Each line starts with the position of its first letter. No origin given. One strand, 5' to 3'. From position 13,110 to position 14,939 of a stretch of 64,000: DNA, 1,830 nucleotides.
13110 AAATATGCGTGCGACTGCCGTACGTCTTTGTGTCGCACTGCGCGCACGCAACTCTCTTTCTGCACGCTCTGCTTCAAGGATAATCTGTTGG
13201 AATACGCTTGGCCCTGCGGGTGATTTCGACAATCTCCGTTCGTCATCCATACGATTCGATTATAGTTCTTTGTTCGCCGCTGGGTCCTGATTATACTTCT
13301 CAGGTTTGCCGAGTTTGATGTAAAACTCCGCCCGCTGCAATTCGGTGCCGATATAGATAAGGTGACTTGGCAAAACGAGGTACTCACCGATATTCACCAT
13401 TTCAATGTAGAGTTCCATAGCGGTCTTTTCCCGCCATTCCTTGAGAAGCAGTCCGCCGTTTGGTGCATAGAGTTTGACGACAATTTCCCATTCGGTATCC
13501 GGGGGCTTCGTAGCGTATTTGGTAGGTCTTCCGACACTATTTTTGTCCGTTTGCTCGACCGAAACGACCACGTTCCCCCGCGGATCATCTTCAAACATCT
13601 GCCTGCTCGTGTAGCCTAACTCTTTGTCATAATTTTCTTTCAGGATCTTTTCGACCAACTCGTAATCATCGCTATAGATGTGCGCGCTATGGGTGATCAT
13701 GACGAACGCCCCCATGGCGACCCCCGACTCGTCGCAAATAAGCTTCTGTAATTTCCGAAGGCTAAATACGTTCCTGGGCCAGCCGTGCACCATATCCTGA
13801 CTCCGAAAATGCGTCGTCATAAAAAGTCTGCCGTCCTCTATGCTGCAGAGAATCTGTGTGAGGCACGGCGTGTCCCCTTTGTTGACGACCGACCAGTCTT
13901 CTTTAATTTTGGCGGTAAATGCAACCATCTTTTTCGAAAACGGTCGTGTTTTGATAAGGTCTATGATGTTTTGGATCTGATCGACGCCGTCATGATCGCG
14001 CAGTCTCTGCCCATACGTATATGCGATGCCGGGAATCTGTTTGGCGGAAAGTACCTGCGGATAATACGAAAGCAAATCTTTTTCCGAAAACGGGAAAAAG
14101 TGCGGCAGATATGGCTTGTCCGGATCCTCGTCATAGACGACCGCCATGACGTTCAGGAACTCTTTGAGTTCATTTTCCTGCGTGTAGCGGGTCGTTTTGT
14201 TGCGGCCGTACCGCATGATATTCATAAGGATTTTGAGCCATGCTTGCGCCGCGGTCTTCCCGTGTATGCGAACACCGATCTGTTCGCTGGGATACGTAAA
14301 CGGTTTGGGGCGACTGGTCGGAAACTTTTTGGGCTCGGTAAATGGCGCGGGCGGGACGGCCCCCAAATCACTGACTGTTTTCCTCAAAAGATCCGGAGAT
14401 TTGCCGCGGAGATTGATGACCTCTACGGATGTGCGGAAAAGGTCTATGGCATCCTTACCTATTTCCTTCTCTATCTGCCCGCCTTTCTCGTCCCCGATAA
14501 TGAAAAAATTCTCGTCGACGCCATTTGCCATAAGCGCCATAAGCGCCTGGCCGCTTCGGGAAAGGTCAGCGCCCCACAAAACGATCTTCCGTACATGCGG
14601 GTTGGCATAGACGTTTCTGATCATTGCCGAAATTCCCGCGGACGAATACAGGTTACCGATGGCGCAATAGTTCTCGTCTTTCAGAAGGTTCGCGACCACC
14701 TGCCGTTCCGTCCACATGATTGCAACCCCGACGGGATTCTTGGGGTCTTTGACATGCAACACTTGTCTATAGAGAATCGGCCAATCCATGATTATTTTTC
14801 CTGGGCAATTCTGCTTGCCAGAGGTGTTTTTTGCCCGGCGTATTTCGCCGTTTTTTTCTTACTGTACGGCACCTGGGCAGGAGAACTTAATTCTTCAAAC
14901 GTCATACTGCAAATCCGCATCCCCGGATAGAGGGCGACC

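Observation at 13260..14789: Thymidylate synthase with unassigned ~200-aa N-terminal domain and archaeal-type PCL active site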

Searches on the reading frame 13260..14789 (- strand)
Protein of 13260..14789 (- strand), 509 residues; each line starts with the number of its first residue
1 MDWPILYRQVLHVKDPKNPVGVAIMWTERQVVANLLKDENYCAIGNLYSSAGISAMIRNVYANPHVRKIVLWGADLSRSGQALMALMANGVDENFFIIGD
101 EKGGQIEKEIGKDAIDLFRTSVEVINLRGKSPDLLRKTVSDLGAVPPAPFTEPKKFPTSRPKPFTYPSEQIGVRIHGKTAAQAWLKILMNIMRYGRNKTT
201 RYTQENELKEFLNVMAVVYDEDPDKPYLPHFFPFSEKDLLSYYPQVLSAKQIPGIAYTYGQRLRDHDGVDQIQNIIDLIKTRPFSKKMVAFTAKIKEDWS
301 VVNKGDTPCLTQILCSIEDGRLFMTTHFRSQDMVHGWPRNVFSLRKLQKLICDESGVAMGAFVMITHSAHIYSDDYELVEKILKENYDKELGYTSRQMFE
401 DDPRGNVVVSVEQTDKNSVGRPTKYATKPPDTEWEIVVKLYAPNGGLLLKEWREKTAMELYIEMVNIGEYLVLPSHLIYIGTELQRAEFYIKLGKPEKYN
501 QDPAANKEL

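Call 3: search_protein_families(library=pfam, proteins=[window:13260-14789:-], max_evalue=1)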
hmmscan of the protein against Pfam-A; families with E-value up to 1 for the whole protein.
window:13260-14789:- (509 aa): 3 families
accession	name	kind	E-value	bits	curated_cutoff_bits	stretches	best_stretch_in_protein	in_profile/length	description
PF00303.24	Thymidylat_synt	-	6.3e-19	68.6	24.3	1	257-387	92-226/266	Thymidylate synthase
PF04208.19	MtrA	-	5.4e-10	39.6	25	1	2-128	7-133/173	Tetrahydromethanopterin S-methyltransferase, subunit A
PF14251.12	PterinBD-DUF4346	-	4.6e-08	34.2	29.6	1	433-502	15-86/86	PterinBD-DUF4346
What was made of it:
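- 13260..14789 (-): Complete gene for the three-domain thymidylate synthase (509 aa; stop codon at 13260-13262). Three Pfam domains (call 3).
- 14361..14789 (-): MtrA-like Rossmann domain (residues 1-143). It lacks the cobalt ligand His84, Glu54 and the meander motif, but retains the nucleotide-tail pocket residues (S49, G52, M56, N59) and the family-specific conserved W26, Y48 and R58. PF04208 E = 5e-10 (call 3).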

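Call 4: search_protein_families(library=ncbifam, proteins=[window:13260-14789:-], max_evalue=1)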
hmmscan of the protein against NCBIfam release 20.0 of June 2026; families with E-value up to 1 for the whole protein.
window:13260-14789:- (509 aa): 13 families
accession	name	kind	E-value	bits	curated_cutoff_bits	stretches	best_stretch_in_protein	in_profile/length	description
TIGR03283.1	thy_syn_methano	equivalog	2.2e-41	141.6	174.55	1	175-377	3-199/201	thymidylate synthase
NF002128.0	PRK00964.1-6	equivalog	2.6e-20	72.9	568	2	36-141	145-257/390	tetrahydromethanopterin S-methyltransferase subunit A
NF002126.0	PRK00964.1-4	subfamily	1.3e-15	57.5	161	1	2-139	10-148/186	tetrahydromethanopterin S-methyltransferase subunit A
NF002496.0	PRK01827.1-2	equivalog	2.3e-15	56.5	325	1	255-386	144-277/318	thymidylate synthase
TIGR03284.1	thym_sym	equivalog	4.9e-15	55.5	108.35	1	260-386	127-255/296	thymidylate synthase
NF002497.0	PRK01827.1-3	equivalog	1e-14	54.5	327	1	264-385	104-222/264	thymidylate synthase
TIGR01111.1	mtrA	equivalog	4.4e-12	46.1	249.15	1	3-127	11-135/238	tetrahydromethanopterin S-methyltransferase subunit A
NF002495.0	PRK01827.1-1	equivalog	9.6e-12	45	327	1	254-386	104-235/279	thymidylate synthase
NF002499.0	PRK01827.1-5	equivalog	5.3e-09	35.7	405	1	264-383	104-220/264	thymidylate synthase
NF010654.0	PRK14053.1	equivalog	1.5e-08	34.4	279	1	51-140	50-142/197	methyltransferase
NF010393.0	PRK13821.1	equivalog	6.1e-05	22.2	576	1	266-387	152-273/323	thymidylate synthase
NF002498.0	PRK01827.1-4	equivalog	0.0018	17.6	427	1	265-382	119-233/283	thymidylate synthase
TIGR00284.1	TIGR00284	hypoth_equivalog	0.049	12.2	256.65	1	474-502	468-494/497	dihydropteroate synthase-like protein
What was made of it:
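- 13614..14279 (-): Methanogen-type 'mini' ThyA catalytic core (residues 171-392), lacking the canonical ~45-residue C-terminal tail. TIGR03283 E = 2e-41 over model positions 3-199 of 201 (call 4).
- On Methanogen-type ThyA (TIGR03283 equivalog): 141.6 bits against a 174.55-bit cut-off (call 4).
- On MtrA (PF04208 / TIGR01111): TIGR01111 scores 46 bits against a 249-bit cut-off (call 4).
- Closest known: Methanogen-type. Same: This is the best-matching curated family for the catalytic core (E = 2e-41 over model positions 3-199 of 201, call 4).
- TIGR03283 scores 141.6 bits, below its 174.55-bit equivalog cut-off (call 4).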

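Call 6: search_solved_structures(query=window:13260-14789:-, max_evalue=1, show_alignments=3)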
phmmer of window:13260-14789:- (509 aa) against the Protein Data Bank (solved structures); distinct sequences matched with E-value up to 1: 132 (the best 60 are shown).
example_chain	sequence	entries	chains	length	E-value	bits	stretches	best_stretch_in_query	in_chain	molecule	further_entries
3uwl_A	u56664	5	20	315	2.9e-12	49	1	263-383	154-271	Thymidylate synthase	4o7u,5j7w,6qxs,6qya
1tsy_A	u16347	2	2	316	2.2e-11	46.1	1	265-381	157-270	THYMIDYLATE SYNTHASE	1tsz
4dq1_A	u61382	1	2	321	3.4e-11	45.5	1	248-387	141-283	Thymidylate synthase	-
1bp0_A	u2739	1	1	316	5.5e-11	44.8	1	265-381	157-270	PROTEIN (THYMIDYLATE SYNTHASE)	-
1tda_A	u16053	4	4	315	5.6e-11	44.8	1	265-381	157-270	THYMIDYLATE SYNTHASE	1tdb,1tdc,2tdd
1lca_A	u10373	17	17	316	5.6e-11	44.7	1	265-381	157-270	THYMIDYLATE SYNTHASE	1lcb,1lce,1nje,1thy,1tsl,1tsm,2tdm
1vzb_A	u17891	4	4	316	5.8e-11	44.7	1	265-381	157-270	THYMIDYLATE SYNTHASE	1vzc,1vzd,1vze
1vza_A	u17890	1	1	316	5.9e-11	44.7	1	265-381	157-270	THYMIDYLATE SYNTHASE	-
1tsx_A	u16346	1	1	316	7.8e-11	44.3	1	265-381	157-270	THYMIDYLATE SYNTHASE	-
1bp6_A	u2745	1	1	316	1.4e-10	43.5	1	265-381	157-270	PROTEIN (THYMIDYLATE SYNTHASE)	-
1tsv_A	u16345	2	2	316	1.4e-10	43.5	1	265-381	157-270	THYMIDYLATE SYNTHASE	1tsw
1bo7_A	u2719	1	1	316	1.4e-10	43.5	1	265-381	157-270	THYMIDYLATE SYNTHASE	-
1bo8_A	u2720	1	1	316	1.5e-10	43.4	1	265-381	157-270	THYMIDYLATE SYNTHASE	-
2g86_A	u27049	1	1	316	2e-10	43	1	265-381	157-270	Thymidylate synthase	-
6auj_A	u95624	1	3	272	2.4e-10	42.7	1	262-384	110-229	Thymidylate synthase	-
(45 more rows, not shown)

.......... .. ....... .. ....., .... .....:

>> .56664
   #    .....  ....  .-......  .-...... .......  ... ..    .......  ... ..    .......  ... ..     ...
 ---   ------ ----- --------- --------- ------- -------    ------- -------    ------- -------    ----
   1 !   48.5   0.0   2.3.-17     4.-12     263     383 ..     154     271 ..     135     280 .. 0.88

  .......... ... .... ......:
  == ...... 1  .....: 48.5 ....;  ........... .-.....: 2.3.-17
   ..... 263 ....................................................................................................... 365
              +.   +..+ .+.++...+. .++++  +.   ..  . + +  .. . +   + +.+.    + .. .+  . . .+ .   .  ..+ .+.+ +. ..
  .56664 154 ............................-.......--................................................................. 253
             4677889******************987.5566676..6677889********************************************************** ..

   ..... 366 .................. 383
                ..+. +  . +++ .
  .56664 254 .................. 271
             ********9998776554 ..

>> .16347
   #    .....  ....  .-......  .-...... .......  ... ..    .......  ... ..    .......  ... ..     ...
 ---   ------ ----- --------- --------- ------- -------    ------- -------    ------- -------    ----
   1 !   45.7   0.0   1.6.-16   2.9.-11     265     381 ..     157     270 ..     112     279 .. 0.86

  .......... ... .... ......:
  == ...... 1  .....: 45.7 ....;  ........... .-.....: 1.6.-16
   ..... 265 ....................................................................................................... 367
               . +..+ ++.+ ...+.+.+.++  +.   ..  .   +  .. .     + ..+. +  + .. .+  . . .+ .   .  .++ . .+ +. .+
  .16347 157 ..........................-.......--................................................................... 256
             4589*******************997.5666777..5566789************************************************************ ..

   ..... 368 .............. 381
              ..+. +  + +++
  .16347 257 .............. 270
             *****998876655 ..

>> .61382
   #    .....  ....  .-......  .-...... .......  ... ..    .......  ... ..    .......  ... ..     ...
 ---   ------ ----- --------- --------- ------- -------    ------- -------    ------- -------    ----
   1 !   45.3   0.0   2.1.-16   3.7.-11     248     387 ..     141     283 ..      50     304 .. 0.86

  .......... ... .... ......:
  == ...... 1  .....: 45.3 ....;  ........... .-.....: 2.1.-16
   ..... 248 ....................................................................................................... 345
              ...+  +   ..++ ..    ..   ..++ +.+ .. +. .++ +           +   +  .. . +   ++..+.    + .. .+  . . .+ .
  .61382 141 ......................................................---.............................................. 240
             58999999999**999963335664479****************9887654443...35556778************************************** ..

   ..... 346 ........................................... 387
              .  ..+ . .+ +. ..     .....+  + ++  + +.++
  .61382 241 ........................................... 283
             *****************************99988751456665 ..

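Call 8: find_homologous_proteins(query=window:13260-14789:-, max_evalue=0.001)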
Query window:13260-14789:- (509 aa): 479 proteins with E <= 0.001 among 8000 candidates; the best 120 are listed.
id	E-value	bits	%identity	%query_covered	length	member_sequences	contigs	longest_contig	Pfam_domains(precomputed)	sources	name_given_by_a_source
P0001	0.0e+0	1178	100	100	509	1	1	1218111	PF14251.13,PF00303.25,PF04208.20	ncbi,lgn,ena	-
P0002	0.0e+0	1074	90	100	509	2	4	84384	PF14251.13,PF00303.25,PF04208.20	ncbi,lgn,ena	-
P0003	0.0e+0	1064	89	100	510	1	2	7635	PF14251.13,PF00303.25,PF04208.20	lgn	-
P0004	0.0e+0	1060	89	100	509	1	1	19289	PF14251.13,PF00303.25,PF04208.20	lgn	-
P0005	0.0e+0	1060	89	100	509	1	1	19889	PF14251.13,PF00303.25,PF04208.20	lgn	-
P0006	0.0e+0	1057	89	100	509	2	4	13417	PF14251.13,PF00303.25,PF04208.20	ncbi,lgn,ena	ncbi:MAG: thymidylate synthase [Patescibacteria group bacterium]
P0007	0.0e+0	1056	89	100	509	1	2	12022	PF14251.13,PF00303.25,PF04208.20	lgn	-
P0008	0.0e+0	1055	89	100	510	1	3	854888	PF14251.13,PF00303.25,PF04208.20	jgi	-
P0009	0.0e+0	1054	88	100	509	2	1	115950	PF14251.13,PF00303.25,PF04208.20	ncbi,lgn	-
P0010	0.0e+0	1053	89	100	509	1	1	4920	PF14251.13,PF00303.25,PF04208.20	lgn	-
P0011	0.0e+0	1052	89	100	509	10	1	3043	PF14251.13,PF00303.25,PF04208.20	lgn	-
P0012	0.0e+0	1052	89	100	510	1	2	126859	PF14251.13,PF00303.25,PF04208.20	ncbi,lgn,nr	ncbi:hypothetical protein HZB58_04445 [Candidatus Gottesmanbacteria bacterium]|nr:hypothetical prote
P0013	0.0e+0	1052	89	100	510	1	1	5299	PF14251.13,PF00303.25,PF04208.20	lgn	-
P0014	0.0e+0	1051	89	100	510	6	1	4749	PF14251.13,PF00303.25,PF04208.20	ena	-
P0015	0.0e+0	1049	89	100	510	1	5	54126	PF14251.13,PF00303.25,PF04208.20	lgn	-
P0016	0.0e+0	1048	89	100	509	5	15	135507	PF14251.13,PF00303.25,PF04208.20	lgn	-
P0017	0.0e+0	1047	88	100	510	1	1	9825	PF14251.13,PF00303.25,PF04208.20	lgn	-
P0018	0.0e+0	1046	88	100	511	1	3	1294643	PF14251.13,PF00303.25,PF04208.20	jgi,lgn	jgi:thymidylate synthase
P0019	0.0e+0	1046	88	100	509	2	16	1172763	PF14251.13,PF00303.25,PF04208.20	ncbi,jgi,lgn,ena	jgi:thymidylate synthase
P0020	0.0e+0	1044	87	100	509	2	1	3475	PF14251.13,PF00303.25,PF04208.20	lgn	-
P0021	0.0e+0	1044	89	100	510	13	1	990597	PF14251.13,PF00303.25,PF04208.20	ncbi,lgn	ncbi:MAG: thymidylate synthase [Patescibacteria group bacterium]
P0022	0.0e+0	1040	88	100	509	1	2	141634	PF14251.13,PF00303.25,PF04208.20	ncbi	-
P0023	0.0e+0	1038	87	100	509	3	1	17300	PF14251.13,PF00303.25,PF04208.20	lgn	-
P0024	0.0e+0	1038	87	100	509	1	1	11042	PF14251.13,PF00303.25,PF04208.20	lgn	-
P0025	0.0e+0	1038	88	100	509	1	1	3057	PF14251.13,PF00303.25,PF04208.20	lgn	-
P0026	0.0e+0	1032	87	100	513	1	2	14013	PF14251.13,PF00303.25,PF04208.20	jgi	-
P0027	0.0e+0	1026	86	100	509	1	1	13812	PF14251.13,PF00303.25,PF04208.20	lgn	-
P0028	0.0e+0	1020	86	100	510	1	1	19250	PF14251.13,PF00303.25,PF04208.20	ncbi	-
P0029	0.0e+0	1018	86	100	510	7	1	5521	PF14251.13,PF00303.25,PF04208.20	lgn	-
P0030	0.0e+0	1016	86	100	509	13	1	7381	PF14251.13,PF00303.25,PF04208.20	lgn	-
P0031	0.0e+0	1015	86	100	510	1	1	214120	PF14251.13,PF00303.25,PF04208.20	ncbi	-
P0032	0.0e+0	1014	86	100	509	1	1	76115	PF14251.13,PF00303.25,PF04208.20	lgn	-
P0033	0.0e+0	1011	85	100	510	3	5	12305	PF14251.13,PF00303.25,PF04208.20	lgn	-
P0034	4.6e-298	1007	85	100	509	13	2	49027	PF14251.13,PF00303.25,PF04208.20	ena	-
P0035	8.3e-298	1006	85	100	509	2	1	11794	PF14251.13,PF00303.25,PF04208.20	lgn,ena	-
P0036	3.3e-297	1004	84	100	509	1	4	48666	PF14251.13,PF00303.25,PF04208.20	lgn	-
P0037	1.5e-294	995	84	100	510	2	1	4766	PF14251.13,PF00303.25,PF04208.20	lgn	-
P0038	1.7e-294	995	84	100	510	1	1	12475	PF14251.13,PF00303.25,PF04208.20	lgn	-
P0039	2.3e-294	995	85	100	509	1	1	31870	PF14251.13,PF00303.25,PF04208.20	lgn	-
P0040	7.2e-294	993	83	100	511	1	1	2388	PF14251.13,PF00303.25,PF04208.20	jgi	jgi:thymidylate synthase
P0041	9.9e-294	992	84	100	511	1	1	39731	PF14251.13,PF00303.25,PF04208.20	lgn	-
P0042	6.0e-293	990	83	100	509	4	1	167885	PF14251.13,PF00303.25,PF04208.20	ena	-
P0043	1.5e-291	985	83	100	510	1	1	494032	PF14251.13,PF00303.25,PF04208.20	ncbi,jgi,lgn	-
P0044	1.5e-291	985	83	100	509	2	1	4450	PF14251.13,PF00303.25,PF04208.20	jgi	jgi:thymidylate synthase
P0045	2.0e-291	985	83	100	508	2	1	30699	PF14251.13,PF00303.25,PF04208.20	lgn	-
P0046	4.2e-291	984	83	100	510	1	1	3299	PF14251.13,PF00303.25,PF04208.20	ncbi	-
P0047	1.2e-290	982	83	100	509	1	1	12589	PF14251.13,PF00303.25,PF04208.20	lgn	-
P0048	3.0e-290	981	83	100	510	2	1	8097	PF14251.13,PF00303.25,PF04208.20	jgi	jgi:thymidylate synthase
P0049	1.1e-289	979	83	100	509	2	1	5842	PF14251.13,PF00303.25,PF04208.20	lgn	-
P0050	5.0e-289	977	83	100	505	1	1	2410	PF14251.13,PF00303.25,PF04208.20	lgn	-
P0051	2.1e-288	975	83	100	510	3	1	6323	PF14251.13,PF00303.25,PF04208.20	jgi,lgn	-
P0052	1.5e-287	972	82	100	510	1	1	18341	PF14251.13,PF00303.25,PF04208.20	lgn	-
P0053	2.3e-287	971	83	100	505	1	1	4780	PF14251.13,PF00303.25,PF04208.20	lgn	-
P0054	4.1e-287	971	81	100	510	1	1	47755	PF14251.13,PF00303.25,PF04208.20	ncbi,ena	-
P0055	5.0e-287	970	81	100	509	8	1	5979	PF14251.13,PF00303.25,PF04208.20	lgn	-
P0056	8.6e-287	970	81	100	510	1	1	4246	PF14251.13,PF00303.25,PF04208.20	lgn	-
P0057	1.8e-286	969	81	100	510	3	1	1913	PF14251.13,PF00303.25,PF04208.20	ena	-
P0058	1.8e-286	968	81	100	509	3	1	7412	PF14251.13,PF00303.25,PF04208.20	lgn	-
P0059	1.9e-286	968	81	100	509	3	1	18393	PF14251.13,PF00303.25,PF04208.20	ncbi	-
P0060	6.2e-286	967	81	100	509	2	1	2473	PF14251.13,PF00303.25,PF04208.20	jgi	-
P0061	2.1e-285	965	81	100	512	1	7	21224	PF14251.13,PF00303.25,PF04208.20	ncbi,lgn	-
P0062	2.3e-285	965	81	100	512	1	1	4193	PF14251.13,PF00303.25,PF04208.20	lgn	-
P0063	2.4e-285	965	81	100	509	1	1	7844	PF14251.13,PF00303.25,PF04208.20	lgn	-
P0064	3.6e-285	964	81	100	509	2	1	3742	PF14251.13,PF00303.25,PF04208.20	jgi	jgi:thymidylate synthase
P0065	4.9e-285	964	82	100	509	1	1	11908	PF14251.13,PF00303.25,PF04208.20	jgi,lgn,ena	-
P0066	7.1e-285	963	80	100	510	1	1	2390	PF14251.13,PF00303.25,PF04208.20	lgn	-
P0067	1.5e-284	962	80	100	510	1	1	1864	PF14251.13,PF00303.25,PF04208.20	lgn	-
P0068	6.0e-284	960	80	100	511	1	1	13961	PF14251.13,PF00303.25,PF04208.20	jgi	jgi:thymidylate synthase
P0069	6.2e-284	960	82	100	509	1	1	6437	PF14251.13,PF00303.25,PF04208.20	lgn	-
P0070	9.8e-284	959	81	100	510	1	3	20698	PF14251.13,PF00303.25,PF04208.20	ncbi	-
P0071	2.4e-283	958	81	100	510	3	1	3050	PF14251.13,PF00303.25,PF04208.20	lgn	-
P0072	5.3e-283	957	81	100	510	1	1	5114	PF14251.13,PF00303.25,PF04208.20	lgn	-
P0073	5.9e-283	957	85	95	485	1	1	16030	PF14251.13,PF00303.25,PF04208.20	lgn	-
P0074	1.8e-282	955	80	100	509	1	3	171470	PF14251.13,PF00303.25,PF04208.20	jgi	jgi:thymidylate synthase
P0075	3.6e-282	954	81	100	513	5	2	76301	PF14251.13,PF00303.25,PF04208.20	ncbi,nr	ncbi:hypothetical protein KKB64_02085 [Patescibacteria group bacterium]|nr:hypothetical protein [Pat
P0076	2.7e-281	951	81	100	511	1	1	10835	PF14251.13,PF00303.25,PF04208.20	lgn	-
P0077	1.2e-280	949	79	100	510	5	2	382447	PF14251.13,PF00303.25,PF04208.20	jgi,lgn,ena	jgi:thymidylate synthase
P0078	3.5e-280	948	79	100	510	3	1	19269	PF14251.13,PF00303.25,PF04208.20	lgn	-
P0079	4.3e-280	947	81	100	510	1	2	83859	PF14251.13,PF00303.25,PF04208.20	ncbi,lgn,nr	ncbi:thymidylate synthase [Patescibacteria group bacterium]|nr:thymidylate synthase [Patescibacteria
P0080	4.6e-280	947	79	100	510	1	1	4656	PF14251.13,PF00303.25,PF04208.20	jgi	jgi:thymidylate synthase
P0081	4.1e-279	944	79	100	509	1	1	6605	PF14251.13,PF00303.25,PF04208.20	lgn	-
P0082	1.9e-278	942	79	100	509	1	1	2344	PF14251.13,PF00303.25,PF04208.20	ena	-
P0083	3.1e-278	941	80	100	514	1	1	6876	PF14251.13,PF00303.25,PF04208.20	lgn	-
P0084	5.4e-278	941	79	100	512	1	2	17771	PF14251.13,PF00303.25,PF04208.20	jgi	jgi:thymidylate synthase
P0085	1.1e-277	939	79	100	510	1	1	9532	PF14251.13,PF00303.25,PF04208.20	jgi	jgi:thymidylate synthase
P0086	1.5e-277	939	79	100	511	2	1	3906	PF14251.13,PF00303.25,PF04208.20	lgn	-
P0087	6.4e-277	937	79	100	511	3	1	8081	PF14251.13,PF00303.25,PF04208.20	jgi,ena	-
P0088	1.8e-276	935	79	100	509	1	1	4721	PF14251.13,PF00303.25,PF04208.20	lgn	-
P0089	1.8e-276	935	78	100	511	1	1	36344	PF14251.13,PF00303.25,PF04208.20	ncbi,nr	ncbi:hypothetical protein HY086_03455 [Candidatus Gottesmanbacteria bacterium]|nr:hypothetical prote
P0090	4.3e-276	934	79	100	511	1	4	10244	PF14251.13,PF00303.25,PF04208.20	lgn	-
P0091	4.4e-276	934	79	100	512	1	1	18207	PF14251.13,PF00303.25,PF04208.20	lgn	-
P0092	7.1e-276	934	79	100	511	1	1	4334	PF14251.13,PF00303.25,PF04208.20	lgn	-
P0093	9.1e-276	933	78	100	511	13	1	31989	PF14251.13,PF00303.25,PF04208.20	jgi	-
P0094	5.4e-275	931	79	100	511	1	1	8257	PF14251.13,PF00303.25,PF04208.20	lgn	-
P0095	8.7e-275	930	79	100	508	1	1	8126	PF14251.13,PF00303.25,PF04208.20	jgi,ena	-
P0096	9.7e-275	930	78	100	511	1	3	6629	PF14251.13,PF00303.25,PF04208.20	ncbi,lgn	-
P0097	1.1e-274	930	78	100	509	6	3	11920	PF14251.13,PF00303.25,PF04208.20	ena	-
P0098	5.0e-274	927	79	100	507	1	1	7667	PF14251.13,PF00303.25,PF04208.20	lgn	-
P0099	5.7e-274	927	78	100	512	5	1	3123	PF14251.13,PF00303.25,PF04208.20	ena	-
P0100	9.8e-274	926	80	100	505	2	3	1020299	PF14251.13,PF00303.25,PF04208.20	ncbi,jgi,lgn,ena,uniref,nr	ncbi:hypothetical protein A3A79_01090 [Candidatus Gottesmanbacteria bacterium RIFCSPLOWO2_01_FULL_43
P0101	3.1e-273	925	78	100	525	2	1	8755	PF14251.13,PF00303.25,PF04208.20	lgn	-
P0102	3.7e-273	925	78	100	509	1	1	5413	PF14251.13,PF00303.25,PF04208.20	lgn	-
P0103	2.1e-272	922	77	100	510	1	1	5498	PF14251.13,PF00303.25,PF04208.20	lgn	-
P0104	2.3e-272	922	78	100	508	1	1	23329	PF14251.13,PF00303.25,PF04208.20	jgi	-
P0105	2.4e-272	922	79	100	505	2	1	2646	PF14251.13,PF00303.25,PF04208.20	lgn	-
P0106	2.8e-272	922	78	100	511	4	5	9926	PF14251.13,PF00303.25,PF04208.20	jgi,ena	-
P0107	3.0e-272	922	78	100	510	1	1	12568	PF14251.13,PF00303.25,PF04208.20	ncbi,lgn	-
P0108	3.2e-272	921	79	100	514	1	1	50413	PF14251.13,PF00303.25,PF04208.20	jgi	jgi:thymidylate synthase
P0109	5.8e-272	921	78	100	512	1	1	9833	PF14251.13,PF00303.25,PF04208.20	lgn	-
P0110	1.1e-271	920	79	100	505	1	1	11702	PF14251.13,PF00303.25,PF04208.20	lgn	-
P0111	1.1e-271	920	78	100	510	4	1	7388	PF14251.13,PF00303.25,PF04208.20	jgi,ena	-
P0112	1.6e-271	919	79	100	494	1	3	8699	PF14251.13,PF00303.25,PF04208.20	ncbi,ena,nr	ncbi:MAG: Thymidylate synthase [Microgenomates group bacterium GW2011_GWA2_46_7]|nr:MAG: Thymidylate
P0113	1.9e-271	919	79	100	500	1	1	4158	PF14251.13,PF00303.25,PF04208.20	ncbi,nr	ncbi:MAG: thymidylate synthase [bacterium]|nr:thymidylate synthase [bacterium]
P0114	3.8e-271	918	78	100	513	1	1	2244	PF14251.13,PF00303.25,PF04208.20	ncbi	-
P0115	4.8e-271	918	77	100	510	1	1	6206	PF14251.13,PF00303.25,PF04208.20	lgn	-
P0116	7.0e-271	917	77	100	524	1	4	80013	PF14251.13,PF00303.25,PF04208.20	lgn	-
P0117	1.9e-270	916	78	100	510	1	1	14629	PF14251.13,PF00303.25,PF04208.20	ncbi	-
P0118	3.7e-270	915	78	100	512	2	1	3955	PF14251.13,PF00303.25,PF04208.20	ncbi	-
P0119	4.3e-270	914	77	100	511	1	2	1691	PF14251.13,PF00303.25,PF04208.20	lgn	-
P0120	5.3e-270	914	77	100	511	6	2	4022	PF14251.13,PF00303.25,PF04208.20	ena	-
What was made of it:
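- More than 120 clusters at 77-100% identity are all about 509 aa with the same three Pfam domains (call 8).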
